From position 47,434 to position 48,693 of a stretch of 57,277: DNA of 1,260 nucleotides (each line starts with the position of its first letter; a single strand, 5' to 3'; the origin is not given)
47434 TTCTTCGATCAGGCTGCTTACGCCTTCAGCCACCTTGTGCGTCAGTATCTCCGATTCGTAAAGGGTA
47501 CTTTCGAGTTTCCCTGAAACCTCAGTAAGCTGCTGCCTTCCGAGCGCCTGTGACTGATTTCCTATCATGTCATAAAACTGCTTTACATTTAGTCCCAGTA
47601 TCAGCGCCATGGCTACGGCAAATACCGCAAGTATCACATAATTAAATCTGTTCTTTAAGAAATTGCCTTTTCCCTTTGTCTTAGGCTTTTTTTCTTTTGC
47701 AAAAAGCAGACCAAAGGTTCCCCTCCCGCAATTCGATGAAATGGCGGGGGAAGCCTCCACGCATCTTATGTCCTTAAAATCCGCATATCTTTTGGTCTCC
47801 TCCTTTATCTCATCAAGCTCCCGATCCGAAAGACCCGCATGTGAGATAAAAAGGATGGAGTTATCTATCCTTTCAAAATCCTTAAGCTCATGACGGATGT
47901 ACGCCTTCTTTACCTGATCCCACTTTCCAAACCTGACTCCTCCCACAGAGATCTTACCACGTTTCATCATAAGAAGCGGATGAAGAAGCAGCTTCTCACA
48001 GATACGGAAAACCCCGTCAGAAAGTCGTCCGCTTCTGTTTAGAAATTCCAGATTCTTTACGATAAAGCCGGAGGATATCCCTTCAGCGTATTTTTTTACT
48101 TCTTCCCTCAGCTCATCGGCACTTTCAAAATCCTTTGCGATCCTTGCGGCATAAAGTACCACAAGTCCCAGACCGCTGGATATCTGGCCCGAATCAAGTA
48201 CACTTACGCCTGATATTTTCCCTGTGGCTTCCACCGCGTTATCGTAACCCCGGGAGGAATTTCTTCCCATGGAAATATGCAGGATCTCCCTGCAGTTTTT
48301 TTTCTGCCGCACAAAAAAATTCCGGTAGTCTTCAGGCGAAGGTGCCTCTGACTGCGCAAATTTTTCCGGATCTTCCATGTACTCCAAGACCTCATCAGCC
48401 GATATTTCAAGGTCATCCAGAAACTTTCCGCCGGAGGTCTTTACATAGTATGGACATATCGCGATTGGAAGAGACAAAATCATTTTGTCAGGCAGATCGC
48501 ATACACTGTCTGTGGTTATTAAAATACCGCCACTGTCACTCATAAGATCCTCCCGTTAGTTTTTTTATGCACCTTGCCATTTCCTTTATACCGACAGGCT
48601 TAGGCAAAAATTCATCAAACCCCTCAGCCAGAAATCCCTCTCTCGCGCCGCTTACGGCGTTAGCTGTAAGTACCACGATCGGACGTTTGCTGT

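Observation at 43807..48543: DegV (fatty-acid-binding family) domain fused to the N-terminus of a double-Cache hybrid histidine kinase with Hpt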

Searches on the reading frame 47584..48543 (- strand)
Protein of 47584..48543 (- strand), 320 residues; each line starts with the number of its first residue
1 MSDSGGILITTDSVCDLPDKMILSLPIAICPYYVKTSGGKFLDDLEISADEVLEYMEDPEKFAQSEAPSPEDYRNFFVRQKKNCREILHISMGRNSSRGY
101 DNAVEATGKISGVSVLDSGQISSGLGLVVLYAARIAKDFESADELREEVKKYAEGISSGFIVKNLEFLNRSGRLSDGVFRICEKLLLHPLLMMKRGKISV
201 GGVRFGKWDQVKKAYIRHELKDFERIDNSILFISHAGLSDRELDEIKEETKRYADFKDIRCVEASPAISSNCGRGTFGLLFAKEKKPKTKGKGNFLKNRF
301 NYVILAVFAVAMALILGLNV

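Call 3: search_protein_families(library=pfam, proteins=[window:47674-48543:-], max_evalue=0.1)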
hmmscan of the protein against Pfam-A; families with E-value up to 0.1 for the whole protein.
window:47674-48543:- (290 aa): 2 families
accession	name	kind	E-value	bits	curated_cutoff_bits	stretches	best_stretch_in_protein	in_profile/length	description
PF02645.21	DegV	-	4.8e-40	138.1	27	1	7-283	2-279/280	Uncharacterised protein, DegV family COG1307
PF13684.11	FakA-like_C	-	0.034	13.9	23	1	64-151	28-111/216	Fatty acid kinase subunit A-like, C-terminal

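Call 4: search_protein_families(library=ncbifam, proteins=[window:47674-48543:-], max_evalue=0.1)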
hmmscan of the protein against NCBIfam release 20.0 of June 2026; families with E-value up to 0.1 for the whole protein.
window:47674-48543:- (290 aa): 2 families
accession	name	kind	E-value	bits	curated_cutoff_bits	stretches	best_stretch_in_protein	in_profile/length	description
TIGR00762.1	DegV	domain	1.7e-45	155.4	99.7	1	8-281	2-275/276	DegV family EDD domain-containing protein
NF038249.1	fatty_FakB1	equivalog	3e-19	69.2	350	1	7-283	3-281/286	fatty acid kinase binding subunit FakB1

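Call 7: find_homologous_proteins(query=window:47584-48543:-, max_evalue=0.00001)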
Query window:47584-48543:- (320 aa): 6 proteins with E <= 0.00001 among 3750 candidates.
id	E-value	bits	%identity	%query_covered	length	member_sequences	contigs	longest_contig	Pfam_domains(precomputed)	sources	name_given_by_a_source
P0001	1.6e-65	240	45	88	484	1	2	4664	PF02645.22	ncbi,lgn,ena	-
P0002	3.9e-65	238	43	88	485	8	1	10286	PF02645.22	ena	-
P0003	4.3e-65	238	44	86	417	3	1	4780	PF02645.22,PF00072.31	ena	-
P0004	1.2e-10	59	24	87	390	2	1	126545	PF21645.4,PF02645.22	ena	-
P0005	4.3e-6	45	22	84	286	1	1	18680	PF02645.22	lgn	-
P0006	8.2e-6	44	25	87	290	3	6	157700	PF02645.22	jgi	-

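Call 11: search_protein_families(library=pfam, proteins=[P0001, P0002, P0003, P0004], max_evalue=0.01)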
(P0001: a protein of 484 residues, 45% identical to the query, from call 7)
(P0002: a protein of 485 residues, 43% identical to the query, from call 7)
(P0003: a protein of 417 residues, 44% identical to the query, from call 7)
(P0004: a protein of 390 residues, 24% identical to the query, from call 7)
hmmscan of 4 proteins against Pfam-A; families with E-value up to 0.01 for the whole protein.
P0001 (484 aa): 2 families
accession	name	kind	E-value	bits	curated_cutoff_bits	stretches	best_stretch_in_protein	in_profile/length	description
PF02645.21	DegV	-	3.2e-34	119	27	1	7-282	2-278/280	Uncharacterised protein, DegV family COG1307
PF01627.28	Hpt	-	0.0015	19.2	24.6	1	415-478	21-80/84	Hpt domain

P0002 (485 aa): 2 families
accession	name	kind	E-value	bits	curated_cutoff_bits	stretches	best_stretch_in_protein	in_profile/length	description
PF02645.21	DegV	-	1.3e-36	126.8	27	1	7-282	2-278/280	Uncharacterised protein, DegV family COG1307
PF01627.28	Hpt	-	0.0006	20.4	24.6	1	410-476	15-81/84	Hpt domain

P0003 (417 aa): 2 families
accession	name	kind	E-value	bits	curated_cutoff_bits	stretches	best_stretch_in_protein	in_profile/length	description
PF02645.21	DegV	-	1.1e-48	166.5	27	1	138-411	3-277/280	Uncharacterised protein, DegV family COG1307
PF00072.30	Response_reg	-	1.6e-17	64.1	30.2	1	5-101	16-108/111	Response regulator receiver domain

P0004 (390 aa): 3 families
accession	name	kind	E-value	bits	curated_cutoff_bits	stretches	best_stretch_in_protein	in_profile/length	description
PF02645.21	DegV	-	6.6e-65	219.7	27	1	111-388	2-278/280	Uncharacterised protein, DegV family COG1307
PF21645.3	FakA-like_M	-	3.2e-20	72.2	24.9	1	29-102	2-78/80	Fatty acid kinase subunit A-like, middle domain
PF13684.11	FakA-like_C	-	0.00065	19.6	23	1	172-359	32-193/216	Fatty acid kinase subunit A-like, C-terminal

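Call 14: search_solved_structures(query=window:47674-48543:-, max_evalue=0.001, show_alignments=3)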
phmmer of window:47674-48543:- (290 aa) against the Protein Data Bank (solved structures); distinct sequences matched with E-value up to 0.001: 20.
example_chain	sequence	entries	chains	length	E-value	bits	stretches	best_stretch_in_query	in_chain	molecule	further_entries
2dt8_A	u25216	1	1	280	8e-20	74.8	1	7-278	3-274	DegV family protein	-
4x9x_A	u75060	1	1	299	1.8e-17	67.1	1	8-283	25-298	DegV domain-containing protein MW1315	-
1pzx_A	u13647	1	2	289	3.5e-16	62.9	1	7-282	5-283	Hypothetical protein APC36103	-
3nyi_A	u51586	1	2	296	1.8e-12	50.7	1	9-254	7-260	fat acid-binding protein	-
6mh9_A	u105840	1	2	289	1.1e-08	38.3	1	7-282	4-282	Fatty Acid Kinase (Fak) B1 protein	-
6nyu_A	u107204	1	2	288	2.4e-08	37.2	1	7-282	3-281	DegV domain-containing protein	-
7sg3_A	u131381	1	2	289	2.8e-08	36.9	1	7-282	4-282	Fatty Acid Kinase B1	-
3pl5_A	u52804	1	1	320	2.8e-08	36.9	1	8-280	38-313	Putative uncharacterized protein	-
5woo_A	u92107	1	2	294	3.7e-08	36.5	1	7-282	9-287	EDD domain protein, DegV family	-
6alw_A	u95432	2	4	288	4.3e-08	36.3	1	7-282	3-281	EDD domain protein, DegV family | Fatty acid Kinase (Fak) B1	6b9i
5uto_A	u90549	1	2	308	4.4e-08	36.3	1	7-282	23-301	EDD domain protein, DegV family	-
7w7h_E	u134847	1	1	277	6.3e-08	35.8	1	7-281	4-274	Uncharacterized protein conserved in bacteria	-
6nm1_A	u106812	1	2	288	1.1e-07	35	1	7-282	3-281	Fatty acid Kinase (Fak) B1 protein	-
7scl_A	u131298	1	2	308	3e-07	33.6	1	7-282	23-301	Fatty Acid Kinase B1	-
6dj6_A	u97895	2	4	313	1e-06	31.8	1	7-281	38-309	Fatty Acid Kinase (Fak) B2 protein (SPR1019)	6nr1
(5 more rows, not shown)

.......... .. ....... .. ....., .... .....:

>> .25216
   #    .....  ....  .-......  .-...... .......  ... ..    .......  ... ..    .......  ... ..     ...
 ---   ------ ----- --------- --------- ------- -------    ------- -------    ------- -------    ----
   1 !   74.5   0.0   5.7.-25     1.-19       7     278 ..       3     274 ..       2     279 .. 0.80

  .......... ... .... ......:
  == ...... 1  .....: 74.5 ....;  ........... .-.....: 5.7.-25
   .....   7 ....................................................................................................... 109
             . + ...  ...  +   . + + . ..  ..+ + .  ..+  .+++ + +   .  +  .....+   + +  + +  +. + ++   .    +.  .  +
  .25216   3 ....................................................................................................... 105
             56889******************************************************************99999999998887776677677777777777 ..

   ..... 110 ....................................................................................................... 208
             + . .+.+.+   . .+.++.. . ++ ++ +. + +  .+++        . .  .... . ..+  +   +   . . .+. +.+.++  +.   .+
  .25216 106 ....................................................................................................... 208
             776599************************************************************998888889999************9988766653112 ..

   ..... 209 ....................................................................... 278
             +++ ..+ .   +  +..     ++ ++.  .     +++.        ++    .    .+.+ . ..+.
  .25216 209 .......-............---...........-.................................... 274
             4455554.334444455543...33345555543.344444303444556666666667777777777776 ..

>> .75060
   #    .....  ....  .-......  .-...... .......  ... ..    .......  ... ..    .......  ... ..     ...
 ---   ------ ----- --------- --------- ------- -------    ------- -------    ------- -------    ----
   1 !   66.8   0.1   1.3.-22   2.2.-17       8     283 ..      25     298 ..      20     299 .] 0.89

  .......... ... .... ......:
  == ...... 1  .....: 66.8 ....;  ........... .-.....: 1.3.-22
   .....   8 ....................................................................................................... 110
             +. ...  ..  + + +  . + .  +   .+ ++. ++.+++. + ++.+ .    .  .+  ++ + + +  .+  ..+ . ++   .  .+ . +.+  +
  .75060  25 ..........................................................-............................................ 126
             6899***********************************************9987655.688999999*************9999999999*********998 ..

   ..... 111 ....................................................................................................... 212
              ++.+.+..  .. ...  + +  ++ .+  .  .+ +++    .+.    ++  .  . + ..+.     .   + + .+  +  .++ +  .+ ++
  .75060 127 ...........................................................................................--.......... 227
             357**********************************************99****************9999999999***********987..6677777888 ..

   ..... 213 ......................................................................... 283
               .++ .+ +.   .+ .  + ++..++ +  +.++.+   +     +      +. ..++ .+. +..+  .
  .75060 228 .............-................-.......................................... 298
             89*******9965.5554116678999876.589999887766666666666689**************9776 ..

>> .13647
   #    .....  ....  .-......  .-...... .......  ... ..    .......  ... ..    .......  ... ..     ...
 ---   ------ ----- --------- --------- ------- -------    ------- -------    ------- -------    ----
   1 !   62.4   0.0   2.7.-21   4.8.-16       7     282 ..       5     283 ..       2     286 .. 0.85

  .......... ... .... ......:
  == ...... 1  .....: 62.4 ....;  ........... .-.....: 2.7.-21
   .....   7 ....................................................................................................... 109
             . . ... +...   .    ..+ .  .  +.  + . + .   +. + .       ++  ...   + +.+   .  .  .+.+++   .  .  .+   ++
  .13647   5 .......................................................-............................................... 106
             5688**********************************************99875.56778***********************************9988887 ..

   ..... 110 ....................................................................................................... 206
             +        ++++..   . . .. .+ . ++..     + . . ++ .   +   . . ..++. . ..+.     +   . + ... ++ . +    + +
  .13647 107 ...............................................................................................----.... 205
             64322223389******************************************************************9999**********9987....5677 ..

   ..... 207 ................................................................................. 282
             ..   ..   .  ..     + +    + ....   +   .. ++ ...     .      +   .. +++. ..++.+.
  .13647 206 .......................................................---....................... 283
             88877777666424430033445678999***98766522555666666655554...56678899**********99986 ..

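Call 18: find_encoding_contigs(protein=P0003, flank=6000, max_places=4)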
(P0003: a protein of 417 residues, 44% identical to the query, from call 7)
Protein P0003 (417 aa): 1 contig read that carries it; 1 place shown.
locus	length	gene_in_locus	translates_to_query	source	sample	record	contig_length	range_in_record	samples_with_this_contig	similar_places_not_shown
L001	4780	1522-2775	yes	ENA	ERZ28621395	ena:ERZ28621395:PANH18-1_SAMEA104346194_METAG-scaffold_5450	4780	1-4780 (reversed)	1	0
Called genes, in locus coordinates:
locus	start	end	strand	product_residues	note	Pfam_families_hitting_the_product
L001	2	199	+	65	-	?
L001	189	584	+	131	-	-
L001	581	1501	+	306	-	-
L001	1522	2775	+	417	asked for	PF00072:Response_reg, PF02645:DegV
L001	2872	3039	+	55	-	-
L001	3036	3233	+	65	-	-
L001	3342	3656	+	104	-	PF00535:Glycos_transf_2 (weak)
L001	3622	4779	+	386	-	?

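Call 19: find_encoding_contigs(protein=P0002, flank=8000, max_places=4)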
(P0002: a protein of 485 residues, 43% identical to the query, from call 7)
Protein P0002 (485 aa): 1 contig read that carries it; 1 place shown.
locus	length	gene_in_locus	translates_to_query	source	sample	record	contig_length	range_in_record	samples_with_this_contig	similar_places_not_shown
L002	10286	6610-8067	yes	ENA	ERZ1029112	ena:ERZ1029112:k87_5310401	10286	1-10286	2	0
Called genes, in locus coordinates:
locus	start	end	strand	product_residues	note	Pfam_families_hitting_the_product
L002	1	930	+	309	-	?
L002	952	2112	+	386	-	PF16403:Bact_surface_Ig-like, PF01183:Glyco_hydro_25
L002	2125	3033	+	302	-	PF01522:Polysacc_deac_1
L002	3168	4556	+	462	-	PF00072:Response_reg, PF13487:HD_5, PF01966:HD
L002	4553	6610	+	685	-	PF00512:HisKA, PF02518:HATPase_c, PF00072:Response_reg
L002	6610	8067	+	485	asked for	PF02645:DegV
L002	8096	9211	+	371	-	PF13303:PTS_EIIC_2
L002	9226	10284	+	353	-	?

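Call 22: search_protein_representatives(protein=window:47674-48543:-)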
Query: 290 residues. Proteins with E-value up to 0.001 (for the whole library): 5684; up to 1e-10: 1550; up to 1e-30: 199. The best 150 are listed.
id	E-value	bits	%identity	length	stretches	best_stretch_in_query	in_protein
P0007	8.7e-114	396.2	64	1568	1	1-288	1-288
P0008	1.7e-71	257.5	44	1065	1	1-288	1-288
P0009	1.7e-70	254.2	43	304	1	7-286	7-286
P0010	4.6e-69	249.5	44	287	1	7-283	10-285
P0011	1.3e-66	241.4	44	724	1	7-286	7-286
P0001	3.7e-66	239.9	45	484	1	4-284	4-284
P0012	3.0e-65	237.0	42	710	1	7-285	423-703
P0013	8.9e-65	235.4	42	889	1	7-282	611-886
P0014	2.2e-64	234.1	42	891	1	7-283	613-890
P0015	6.4e-63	229.3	41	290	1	7-284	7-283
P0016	6.9e-63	229.2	42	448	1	7-284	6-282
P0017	1.5e-62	228.1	45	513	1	26-287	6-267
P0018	7.0e-58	212.8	38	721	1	7-287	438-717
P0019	2.0e-57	211.3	41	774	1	7-283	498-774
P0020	7.5e-57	209.4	41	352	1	7-286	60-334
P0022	1.8e-53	198.4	37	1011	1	7-283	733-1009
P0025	6.2e-53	196.6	37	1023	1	7-286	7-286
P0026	4.1e-52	193.9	33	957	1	5-288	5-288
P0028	4.3e-51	190.5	36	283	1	7-283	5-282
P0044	6.0e-47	176.9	35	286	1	1-283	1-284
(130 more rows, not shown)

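Call 23: search_protein_families(library=pfam, proteins=[P0007, P0008, P0011, P0012, P0013, P0018, P0019, P0022, P0025, P0026], max_evalue=0.001)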
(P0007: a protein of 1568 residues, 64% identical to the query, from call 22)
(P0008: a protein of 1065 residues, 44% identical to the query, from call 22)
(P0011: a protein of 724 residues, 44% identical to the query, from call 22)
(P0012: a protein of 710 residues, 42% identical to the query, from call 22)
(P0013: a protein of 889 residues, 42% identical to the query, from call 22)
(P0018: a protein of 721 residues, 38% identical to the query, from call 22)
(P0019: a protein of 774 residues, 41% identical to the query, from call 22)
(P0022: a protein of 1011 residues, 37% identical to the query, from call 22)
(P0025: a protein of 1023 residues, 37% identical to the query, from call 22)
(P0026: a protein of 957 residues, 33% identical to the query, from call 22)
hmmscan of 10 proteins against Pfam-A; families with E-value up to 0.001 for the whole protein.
P0007 (1568 aa): 7 families
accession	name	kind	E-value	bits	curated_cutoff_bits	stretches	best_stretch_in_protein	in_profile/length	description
PF02645.21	DegV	-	7.6e-40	137.4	27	1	8-283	3-279/280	Uncharacterised protein, DegV family COG1307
PF02743.24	dCache_1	-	1.2e-31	110.5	45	2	782-902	65-195/240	Cache domain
PF00072.30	Response_reg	-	1.9e-25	89.6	30.2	1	1274-1385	2-110/111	Response regulator receiver domain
PF02518.31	HATPase_c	-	1.3e-21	77.5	26.4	1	1125-1238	1-108/111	Histidine kinase-, DNA gyrase B-, and HSP90-like ATPase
PF00512.31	HisKA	-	6.3e-19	68.2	26.9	1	1013-1078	1-66/66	His Kinase A (phospho-acceptor) domain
PF22673.2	MCP-like_PDC_1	-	2.4e-13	51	27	1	766-873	15-113/113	Methyl-accepting chemotaxis protein-like, first PDC sensor domain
PF01627.28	Hpt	-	4.1e-08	33.8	24.6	1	1479-1558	1-80/84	Hpt domain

P0008 (1065 aa): 5 families
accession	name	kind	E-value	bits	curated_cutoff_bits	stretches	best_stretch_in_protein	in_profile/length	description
PF02645.21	DegV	-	3.8e-30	105.6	27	1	7-284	2-280/280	Uncharacterised protein, DegV family COG1307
PF02518.31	HATPase_c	-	7.2e-29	100.9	26.4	1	616-731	1-110/111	Histidine kinase-, DNA gyrase B-, and HSP90-like ATPase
PF00072.30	Response_reg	-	2e-23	83.1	30.2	1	767-879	2-110/111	Response regulator receiver domain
PF00512.31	HisKA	-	2.6e-20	72.7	26.9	1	503-569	1-66/66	His Kinase A (phospho-acceptor) domain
PF01627.28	Hpt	-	2.8e-05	24.7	24.6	1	993-1054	17-74/84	Hpt domain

P0011 (724 aa): 4 families
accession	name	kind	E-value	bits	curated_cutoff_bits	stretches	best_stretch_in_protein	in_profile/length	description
PF02645.21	DegV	-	4.9e-42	144.6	27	1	8-282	3-278/280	Uncharacterised protein, DegV family COG1307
PF02518.31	HATPase_c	-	5.9e-25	88.3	26.4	1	618-720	1-97/111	Histidine kinase-, DNA gyrase B-, and HSP90-like ATPase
PF00512.31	HisKA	-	1.8e-18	66.8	26.9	1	505-571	1-66/66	His Kinase A (phospho-acceptor) domain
PF13581.12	HATPase_c_2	-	0.0003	21.3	27.4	0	622-710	31-112/127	Histidine kinase-like ATPase domain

P0012 (710 aa): 4 families
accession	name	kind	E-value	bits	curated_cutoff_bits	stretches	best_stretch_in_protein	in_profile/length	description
PF02645.21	DegV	-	3.8e-37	128.6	27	1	424-700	3-278/280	Uncharacterised protein, DegV family COG1307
PF02518.31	HATPase_c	-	1.8e-26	93.2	26.4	1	130-241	2-107/111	Histidine kinase-, DNA gyrase B-, and HSP90-like ATPase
PF00072.30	Response_reg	-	1.5e-21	77.1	30.2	1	279-391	1-109/111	Response regulator receiver domain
PF00512.31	HisKA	-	1.6e-16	60.5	26.9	1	17-82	1-66/66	His Kinase A (phospho-acceptor) domain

P0013 (889 aa): 4 families
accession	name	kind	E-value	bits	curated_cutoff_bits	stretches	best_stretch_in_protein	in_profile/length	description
PF00072.30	Response_reg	-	3.6e-47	159.5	30.2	2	287-397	1-107/111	Response regulator receiver domain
PF02645.21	DegV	-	2.1e-45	155.7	27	1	611-886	2-278/280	Uncharacterised protein, DegV family COG1307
PF02518.31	HATPase_c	-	1.3e-27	96.9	26.4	1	23-137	1-110/111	Histidine kinase-, DNA gyrase B-, and HSP90-like ATPase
PF20274.4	cREC_REC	-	1e-05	26.5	27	0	481-551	8-80/88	Cyclic-phosphate processing Receiver domain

P0018 (721 aa): 3 families
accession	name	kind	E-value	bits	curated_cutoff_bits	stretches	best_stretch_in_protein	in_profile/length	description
PF02645.21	DegV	-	1.1e-40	140.2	27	1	439-713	3-279/280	Uncharacterised protein, DegV family COG1307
PF00512.31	HisKA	-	4.3e-12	46.3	26.9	1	194-255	2-63/66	His Kinase A (phospho-acceptor) domain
PF00072.30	Response_reg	-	2.8e-07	31.1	30.2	1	341-402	52-109/111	Response regulator receiver domain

P0019 (774 aa): 4 families
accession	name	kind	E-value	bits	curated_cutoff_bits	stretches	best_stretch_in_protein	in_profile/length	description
PF02645.21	DegV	-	2.1e-38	132.7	27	1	498-773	2-278/280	Uncharacterised protein, DegV family COG1307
PF02518.31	HATPase_c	-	6.7e-27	94.6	26.4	1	199-314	1-110/111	Histidine kinase-, DNA gyrase B-, and HSP90-like ATPase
PF00072.30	Response_reg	-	2.5e-22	79.6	30.2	1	349-461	1-109/111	Response regulator receiver domain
PF00512.31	HisKA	-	8.8e-17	61.4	26.9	1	88-152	2-66/66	His Kinase A (phospho-acceptor) domain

P0022 (1011 aa): 5 families
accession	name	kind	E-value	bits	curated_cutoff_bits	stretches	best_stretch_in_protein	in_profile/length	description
PF02645.21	DegV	-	1.5e-43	149.6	27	1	734-1007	3-277/280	Uncharacterised protein, DegV family COG1307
PF02518.31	HATPase_c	-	1.2e-26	93.8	26.4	1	436-549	1-108/111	Histidine kinase-, DNA gyrase B-, and HSP90-like ATPase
PF00072.30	Response_reg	-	7.6e-23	81.2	30.2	1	586-697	1-108/111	Response regulator receiver domain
PF00512.31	HisKA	-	1.2e-14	54.5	26.9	1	325-389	2-66/66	His Kinase A (phospho-acceptor) domain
PF02743.24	dCache_1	-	2.7e-05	24.3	45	1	126-210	90-178/240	Cache domain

P0025 (1023 aa): 5 families
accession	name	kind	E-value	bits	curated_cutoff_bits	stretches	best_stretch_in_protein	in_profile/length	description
PF02645.21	DegV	-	7e-41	140.8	27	1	7-281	2-277/280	Uncharacterised protein, DegV family COG1307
PF02518.31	HATPase_c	-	1e-27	97.2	26.4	1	617-732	1-110/111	Histidine kinase-, DNA gyrase B-, and HSP90-like ATPase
PF00072.30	Response_reg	-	7.7e-25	87.7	30.2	1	768-880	2-110/111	Response regulator receiver domain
PF00512.31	HisKA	-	2.5e-18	66.3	26.9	1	504-570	1-66/66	His Kinase A (phospho-acceptor) domain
PF01627.28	Hpt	-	1.5e-06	28.7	24.6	1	946-1015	13-82/84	Hpt domain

P0026 (957 aa): 4 families
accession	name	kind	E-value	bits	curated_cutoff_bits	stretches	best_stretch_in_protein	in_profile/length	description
PF02645.21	DegV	-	1.5e-33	116.8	27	1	7-282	2-278/280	Uncharacterised protein, DegV family COG1307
PF02518.31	HATPase_c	-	2.4e-14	54.1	26.4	1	617-727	1-109/111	Histidine kinase-, DNA gyrase B-, and HSP90-like ATPase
PF00512.31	HisKA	-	1e-05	26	26.9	1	505-570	2-66/66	His Kinase A (phospho-acceptor) domain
PF01627.28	Hpt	-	2.1e-05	25.1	24.6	1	885-934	15-64/84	Hpt domain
